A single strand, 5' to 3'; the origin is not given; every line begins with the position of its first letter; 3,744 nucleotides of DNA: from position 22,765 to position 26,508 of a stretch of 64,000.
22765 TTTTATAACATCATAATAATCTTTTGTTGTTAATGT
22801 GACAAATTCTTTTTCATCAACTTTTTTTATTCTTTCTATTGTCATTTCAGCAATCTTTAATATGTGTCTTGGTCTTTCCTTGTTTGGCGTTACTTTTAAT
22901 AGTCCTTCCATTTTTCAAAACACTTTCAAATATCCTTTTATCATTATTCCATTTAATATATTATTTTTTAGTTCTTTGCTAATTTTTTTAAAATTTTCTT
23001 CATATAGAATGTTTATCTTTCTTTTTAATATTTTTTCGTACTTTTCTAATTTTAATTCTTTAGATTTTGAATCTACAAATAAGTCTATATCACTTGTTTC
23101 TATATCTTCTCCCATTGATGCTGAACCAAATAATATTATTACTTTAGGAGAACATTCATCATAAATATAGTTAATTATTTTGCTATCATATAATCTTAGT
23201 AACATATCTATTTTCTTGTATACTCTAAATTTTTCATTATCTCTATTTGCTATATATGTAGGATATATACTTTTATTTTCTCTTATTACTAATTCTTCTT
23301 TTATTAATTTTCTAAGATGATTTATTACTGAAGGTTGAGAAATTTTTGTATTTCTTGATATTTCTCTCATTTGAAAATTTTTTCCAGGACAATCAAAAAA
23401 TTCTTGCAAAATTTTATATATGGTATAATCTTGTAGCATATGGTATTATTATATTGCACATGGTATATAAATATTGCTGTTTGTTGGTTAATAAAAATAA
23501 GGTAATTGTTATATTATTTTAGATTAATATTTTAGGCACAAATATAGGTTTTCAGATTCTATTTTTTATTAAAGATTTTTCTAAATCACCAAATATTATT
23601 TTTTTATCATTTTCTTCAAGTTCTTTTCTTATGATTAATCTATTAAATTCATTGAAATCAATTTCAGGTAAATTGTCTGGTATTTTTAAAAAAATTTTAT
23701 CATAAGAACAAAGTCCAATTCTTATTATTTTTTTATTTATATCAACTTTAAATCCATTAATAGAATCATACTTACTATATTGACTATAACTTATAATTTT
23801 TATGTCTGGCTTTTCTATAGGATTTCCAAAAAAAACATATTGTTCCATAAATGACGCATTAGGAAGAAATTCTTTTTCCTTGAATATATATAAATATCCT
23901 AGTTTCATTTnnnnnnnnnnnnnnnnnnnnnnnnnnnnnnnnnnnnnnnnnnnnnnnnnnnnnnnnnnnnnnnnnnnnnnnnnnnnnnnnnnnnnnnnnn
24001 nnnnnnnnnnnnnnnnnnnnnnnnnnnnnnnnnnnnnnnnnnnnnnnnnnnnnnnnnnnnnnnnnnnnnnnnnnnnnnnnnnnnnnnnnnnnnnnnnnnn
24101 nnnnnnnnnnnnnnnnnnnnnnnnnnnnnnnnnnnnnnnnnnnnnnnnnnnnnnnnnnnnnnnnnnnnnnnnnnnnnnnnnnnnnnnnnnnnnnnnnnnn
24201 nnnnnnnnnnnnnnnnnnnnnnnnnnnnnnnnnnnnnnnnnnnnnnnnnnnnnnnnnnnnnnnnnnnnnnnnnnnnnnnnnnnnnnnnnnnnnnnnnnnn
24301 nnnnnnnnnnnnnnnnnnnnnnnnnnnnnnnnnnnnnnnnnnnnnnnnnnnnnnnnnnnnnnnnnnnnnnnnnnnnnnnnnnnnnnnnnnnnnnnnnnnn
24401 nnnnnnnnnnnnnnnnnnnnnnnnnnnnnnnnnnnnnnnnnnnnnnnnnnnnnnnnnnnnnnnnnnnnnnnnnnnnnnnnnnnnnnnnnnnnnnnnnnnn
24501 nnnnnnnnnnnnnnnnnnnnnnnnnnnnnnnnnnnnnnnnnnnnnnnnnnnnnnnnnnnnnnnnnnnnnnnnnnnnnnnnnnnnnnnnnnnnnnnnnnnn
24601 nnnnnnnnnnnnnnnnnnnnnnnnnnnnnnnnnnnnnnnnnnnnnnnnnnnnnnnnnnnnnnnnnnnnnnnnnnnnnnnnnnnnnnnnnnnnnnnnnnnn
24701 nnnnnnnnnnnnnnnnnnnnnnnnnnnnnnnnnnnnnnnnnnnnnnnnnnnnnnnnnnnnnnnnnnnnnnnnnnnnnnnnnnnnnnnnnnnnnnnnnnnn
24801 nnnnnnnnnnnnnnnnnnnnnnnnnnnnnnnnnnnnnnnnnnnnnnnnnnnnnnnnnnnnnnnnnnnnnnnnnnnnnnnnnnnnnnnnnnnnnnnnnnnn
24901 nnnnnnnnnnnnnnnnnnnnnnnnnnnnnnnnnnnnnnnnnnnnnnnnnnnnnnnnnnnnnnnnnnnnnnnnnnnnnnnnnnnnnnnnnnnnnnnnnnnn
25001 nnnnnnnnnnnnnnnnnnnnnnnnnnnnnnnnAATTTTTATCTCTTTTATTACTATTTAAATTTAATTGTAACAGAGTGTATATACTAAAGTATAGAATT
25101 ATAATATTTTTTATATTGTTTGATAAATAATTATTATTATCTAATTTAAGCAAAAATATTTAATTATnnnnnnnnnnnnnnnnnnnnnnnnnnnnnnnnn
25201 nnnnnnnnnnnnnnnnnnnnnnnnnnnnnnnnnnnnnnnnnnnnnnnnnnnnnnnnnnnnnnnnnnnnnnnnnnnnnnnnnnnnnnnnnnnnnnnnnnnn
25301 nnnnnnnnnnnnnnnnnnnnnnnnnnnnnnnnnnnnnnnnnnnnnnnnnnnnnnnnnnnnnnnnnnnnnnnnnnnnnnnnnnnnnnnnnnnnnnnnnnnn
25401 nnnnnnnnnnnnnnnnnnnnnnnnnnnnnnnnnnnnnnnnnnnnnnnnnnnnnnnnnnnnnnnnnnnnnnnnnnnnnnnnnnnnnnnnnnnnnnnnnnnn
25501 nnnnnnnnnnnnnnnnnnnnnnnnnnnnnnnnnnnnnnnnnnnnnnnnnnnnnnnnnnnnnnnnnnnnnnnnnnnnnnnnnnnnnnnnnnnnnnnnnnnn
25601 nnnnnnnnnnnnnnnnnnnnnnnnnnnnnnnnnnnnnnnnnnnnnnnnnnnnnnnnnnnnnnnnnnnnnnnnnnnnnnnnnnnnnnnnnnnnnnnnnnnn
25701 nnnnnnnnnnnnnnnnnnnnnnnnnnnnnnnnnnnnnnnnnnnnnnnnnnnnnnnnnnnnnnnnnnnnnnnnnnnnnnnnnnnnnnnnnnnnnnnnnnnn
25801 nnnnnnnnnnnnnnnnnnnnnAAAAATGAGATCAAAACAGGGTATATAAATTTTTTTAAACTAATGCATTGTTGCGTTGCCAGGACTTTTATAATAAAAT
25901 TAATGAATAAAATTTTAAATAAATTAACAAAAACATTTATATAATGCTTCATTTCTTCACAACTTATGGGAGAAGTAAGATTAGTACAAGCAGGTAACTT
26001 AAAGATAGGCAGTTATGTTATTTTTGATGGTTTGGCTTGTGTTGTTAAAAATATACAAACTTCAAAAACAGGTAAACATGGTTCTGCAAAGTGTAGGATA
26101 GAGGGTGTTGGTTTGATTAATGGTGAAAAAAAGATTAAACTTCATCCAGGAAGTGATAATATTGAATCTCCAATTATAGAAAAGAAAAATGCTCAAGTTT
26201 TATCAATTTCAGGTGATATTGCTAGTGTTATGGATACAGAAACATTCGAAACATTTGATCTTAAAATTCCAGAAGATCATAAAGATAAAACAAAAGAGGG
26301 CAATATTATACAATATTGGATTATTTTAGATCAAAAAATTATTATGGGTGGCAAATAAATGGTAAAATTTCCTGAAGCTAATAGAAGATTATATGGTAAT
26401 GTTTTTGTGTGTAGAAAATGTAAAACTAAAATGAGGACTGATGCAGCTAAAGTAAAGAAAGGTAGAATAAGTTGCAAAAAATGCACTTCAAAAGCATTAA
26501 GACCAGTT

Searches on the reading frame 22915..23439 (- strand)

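Call 37: search_protein_families(library=pfam, proteins=[window:22915-23439:-], max_evalue=0.001)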
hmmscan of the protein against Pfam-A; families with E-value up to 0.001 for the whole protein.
window:22915-23439:- (174 aa): 6 families
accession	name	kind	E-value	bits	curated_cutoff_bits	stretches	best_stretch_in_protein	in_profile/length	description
PF18765.7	Polbeta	-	3.3e-08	34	26.9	1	87-166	2-86/93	Polymerase beta, Nucleotidyltransferase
PF01909.29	NTP_transf_2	-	6e-07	30.2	21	1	97-162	13-87/93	Nucleotidyltransferase domain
PF01022.26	HTH_5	-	1.6e-06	28.3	22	1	25-51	19-45/47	Bacterial regulatory protein, arsR family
PF13412.12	HTH_24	-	4.2e-06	26.7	21.9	1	4-51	2-47/48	Winged helix-turn-helix DNA-binding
PF22600.2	MTPAP-like_central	-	5.6e-05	23.7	27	1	78-143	24-85/139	Poly(A) RNA polymerase, mitochondrial-like, central palm domain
PF01978.25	TrmB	-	0.00028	21.1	25.6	0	22-60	23-59/68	Sugar-specific transcriptional regulator TrmB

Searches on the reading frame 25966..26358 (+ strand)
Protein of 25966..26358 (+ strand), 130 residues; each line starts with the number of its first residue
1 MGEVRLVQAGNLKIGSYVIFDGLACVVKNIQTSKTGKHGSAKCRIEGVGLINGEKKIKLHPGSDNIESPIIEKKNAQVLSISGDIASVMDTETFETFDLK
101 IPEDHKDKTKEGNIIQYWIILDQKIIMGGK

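Call 69: search_protein_families(library=pfam, proteins=[window:25966-26358:+], max_evalue=0.0001)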
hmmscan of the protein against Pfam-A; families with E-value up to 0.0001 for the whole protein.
window:25966-26358:+ (130 aa): 2 families
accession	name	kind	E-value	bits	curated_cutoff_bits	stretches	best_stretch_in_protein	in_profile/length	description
PF21485.3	IF5A-like_N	-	3.1e-14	53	27.1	1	7-63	6-62/63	Translation initiation factor 5A-like, N-terminal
PF01287.26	eIF-5a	-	3.1e-05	24.5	24.2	1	70-126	1-65/69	Eukaryotic elongation factor 5A hypusine, DNA-binding OB fold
